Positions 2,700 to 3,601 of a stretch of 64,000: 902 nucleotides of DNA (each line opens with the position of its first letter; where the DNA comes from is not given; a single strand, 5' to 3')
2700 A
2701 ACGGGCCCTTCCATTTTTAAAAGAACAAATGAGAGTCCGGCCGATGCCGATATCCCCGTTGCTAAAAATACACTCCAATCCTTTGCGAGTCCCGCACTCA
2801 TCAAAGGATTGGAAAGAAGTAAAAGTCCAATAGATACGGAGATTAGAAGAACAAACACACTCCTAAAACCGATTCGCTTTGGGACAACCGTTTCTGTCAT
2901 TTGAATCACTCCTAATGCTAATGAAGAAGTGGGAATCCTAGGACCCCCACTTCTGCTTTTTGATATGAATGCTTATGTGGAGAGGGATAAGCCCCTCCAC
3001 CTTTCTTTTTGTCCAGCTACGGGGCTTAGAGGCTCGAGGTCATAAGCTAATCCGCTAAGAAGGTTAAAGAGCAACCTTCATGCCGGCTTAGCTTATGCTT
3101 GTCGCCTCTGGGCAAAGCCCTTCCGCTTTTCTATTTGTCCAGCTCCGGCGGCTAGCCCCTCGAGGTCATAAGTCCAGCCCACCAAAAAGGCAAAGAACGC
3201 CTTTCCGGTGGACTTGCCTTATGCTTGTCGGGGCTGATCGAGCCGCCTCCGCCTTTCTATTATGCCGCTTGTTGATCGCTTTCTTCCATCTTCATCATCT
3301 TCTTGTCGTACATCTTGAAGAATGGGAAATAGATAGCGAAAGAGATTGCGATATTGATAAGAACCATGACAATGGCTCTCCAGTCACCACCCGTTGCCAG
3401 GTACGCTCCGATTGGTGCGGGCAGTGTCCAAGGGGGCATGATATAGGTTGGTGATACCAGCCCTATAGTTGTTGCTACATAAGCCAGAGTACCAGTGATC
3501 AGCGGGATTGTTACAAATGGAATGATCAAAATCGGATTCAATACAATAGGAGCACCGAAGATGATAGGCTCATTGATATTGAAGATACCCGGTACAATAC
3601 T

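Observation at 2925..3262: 126-bp tandem long-hairpin repeat inside the PTS operon, with compensatory base changes between copies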

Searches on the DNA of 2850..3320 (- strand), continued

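Call 33: search_with_rna_model(model_id=R1, sources=[L116, L117, L118, L119, L120, L121, L122, L123, L124, L125, L126, L147, L150, L151], max_evalue=0.01)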
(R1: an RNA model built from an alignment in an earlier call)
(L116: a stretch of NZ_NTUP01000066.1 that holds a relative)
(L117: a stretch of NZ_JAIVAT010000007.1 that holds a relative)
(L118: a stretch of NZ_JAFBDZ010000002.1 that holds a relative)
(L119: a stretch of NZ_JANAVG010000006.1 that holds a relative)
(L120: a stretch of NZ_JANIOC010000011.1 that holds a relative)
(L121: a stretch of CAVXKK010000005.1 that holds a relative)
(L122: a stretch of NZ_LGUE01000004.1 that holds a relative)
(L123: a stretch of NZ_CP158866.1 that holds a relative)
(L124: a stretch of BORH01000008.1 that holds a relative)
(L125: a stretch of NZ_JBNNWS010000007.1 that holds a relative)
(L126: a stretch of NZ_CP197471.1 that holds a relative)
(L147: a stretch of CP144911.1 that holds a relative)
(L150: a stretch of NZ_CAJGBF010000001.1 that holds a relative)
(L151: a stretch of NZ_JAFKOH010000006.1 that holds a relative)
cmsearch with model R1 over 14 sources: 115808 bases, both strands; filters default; matches with E-value up to 0.01: 12.
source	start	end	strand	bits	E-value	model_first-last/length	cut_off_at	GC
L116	4776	4901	+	138.6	3.2e-37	1-126/126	no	0.56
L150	4776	4901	+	135.4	2.7e-36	1-126/126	no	0.52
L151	4814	4939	+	132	2.5e-35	1-126/126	no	0.59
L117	4779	4904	+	103.2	4.7e-27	1-126/126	no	0.49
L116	4902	5027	+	103.1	5e-27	1-126/126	no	0.52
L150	4939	4995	-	28.3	1.7e-05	40-96/126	no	0.39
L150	4815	4871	-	28.3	1.7e-05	40-96/126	no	0.39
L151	4853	4909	-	26.6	5.2e-05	40-96/126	no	0.54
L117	4818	4874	-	25.9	8.2e-05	40-96/126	no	0.44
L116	4815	4871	-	24.9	0.00016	40-96/126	no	0.46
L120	4776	4868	+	23.6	0.00037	1-126/126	no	0.47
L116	4941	4997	-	21.2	0.0018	40-96/126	no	0.46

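Call 50: search_dna_similar(query=window:3011-3262:-, collection=plasmids, mode=distant, max_rows=25, max_evalue=0.001)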
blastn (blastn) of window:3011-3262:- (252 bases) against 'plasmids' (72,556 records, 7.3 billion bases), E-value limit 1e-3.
Records with a match: 1; places in all: 2; records where one place covers at least 80% of the query: 1.
Best place of each record, by identity: 60-80% 1.
By first word of the organism name: Cytobacillus 1.
By predicted mobility (MOB-suite, as given by PLSDB): non-mobilizable 1.
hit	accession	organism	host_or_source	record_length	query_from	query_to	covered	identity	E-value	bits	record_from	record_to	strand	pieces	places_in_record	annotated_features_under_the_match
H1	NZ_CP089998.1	Cytobacillus spongiae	sponge,Pure culture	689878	7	252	95%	76.0%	7e-20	171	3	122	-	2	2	none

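Call 51: search_dna_similar(query=window:3011-3262:-, collection=phages, mode=distant, max_rows=15, max_evalue=0.001)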
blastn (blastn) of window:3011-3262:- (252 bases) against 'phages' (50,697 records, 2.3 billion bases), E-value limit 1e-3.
No match.

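Call 63: search_with_rna_model(model_id=R1, source=window, start=2850, end=3300, filters=off, max_evalue=10, show_alignments=5)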
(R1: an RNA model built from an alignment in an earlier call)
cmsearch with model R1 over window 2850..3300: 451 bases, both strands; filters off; matches with E-value up to 10: 9.
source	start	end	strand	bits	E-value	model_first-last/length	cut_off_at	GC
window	3137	3262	-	131.5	1.4e-37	1-126/126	no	0.59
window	3011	3136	-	125.2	8.6e-36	1-126/126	no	0.51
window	3041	3097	+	23.8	1.3e-06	40-96/126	no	0.44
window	3167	3223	+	20.5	1.1e-05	40-96/126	no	0.51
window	2918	2966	-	8.2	0.038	1-126/126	no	0.43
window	2969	3010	-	6.7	0.1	1-126/126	no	0.45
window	2913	2961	+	3.8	0.71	1-126/126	no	0.43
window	2854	2887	-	0.8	5.1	1-126/126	no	0.44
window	2975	3038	+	-0.1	9.3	1-126/126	no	0.55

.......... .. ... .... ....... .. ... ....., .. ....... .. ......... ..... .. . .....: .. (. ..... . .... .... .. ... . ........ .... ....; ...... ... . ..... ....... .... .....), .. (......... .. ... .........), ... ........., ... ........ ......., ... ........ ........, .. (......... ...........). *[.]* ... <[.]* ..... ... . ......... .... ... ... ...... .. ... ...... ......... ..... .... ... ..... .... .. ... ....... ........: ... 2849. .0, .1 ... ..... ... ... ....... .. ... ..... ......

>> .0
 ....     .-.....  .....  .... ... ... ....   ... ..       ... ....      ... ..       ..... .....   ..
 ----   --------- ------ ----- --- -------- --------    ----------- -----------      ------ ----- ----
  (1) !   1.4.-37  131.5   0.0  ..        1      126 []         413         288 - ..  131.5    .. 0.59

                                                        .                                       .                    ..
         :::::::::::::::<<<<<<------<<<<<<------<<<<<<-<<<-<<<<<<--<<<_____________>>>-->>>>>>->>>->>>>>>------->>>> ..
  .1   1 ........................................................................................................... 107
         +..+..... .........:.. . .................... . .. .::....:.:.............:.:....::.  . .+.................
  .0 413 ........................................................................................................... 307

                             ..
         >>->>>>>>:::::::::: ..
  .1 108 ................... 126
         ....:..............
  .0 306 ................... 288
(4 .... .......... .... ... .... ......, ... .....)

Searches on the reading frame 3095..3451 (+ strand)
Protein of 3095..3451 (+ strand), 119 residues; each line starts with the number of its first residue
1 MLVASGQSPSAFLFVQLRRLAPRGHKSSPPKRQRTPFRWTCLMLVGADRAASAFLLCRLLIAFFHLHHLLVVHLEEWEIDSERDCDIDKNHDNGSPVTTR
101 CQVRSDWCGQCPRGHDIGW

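Call 35: search_protein_families(library=pfam, proteins=[window:3095-3451:+], max_evalue=0.01)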
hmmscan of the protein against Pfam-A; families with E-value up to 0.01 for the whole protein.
window:3095-3451:+ (119 aa): 0 families
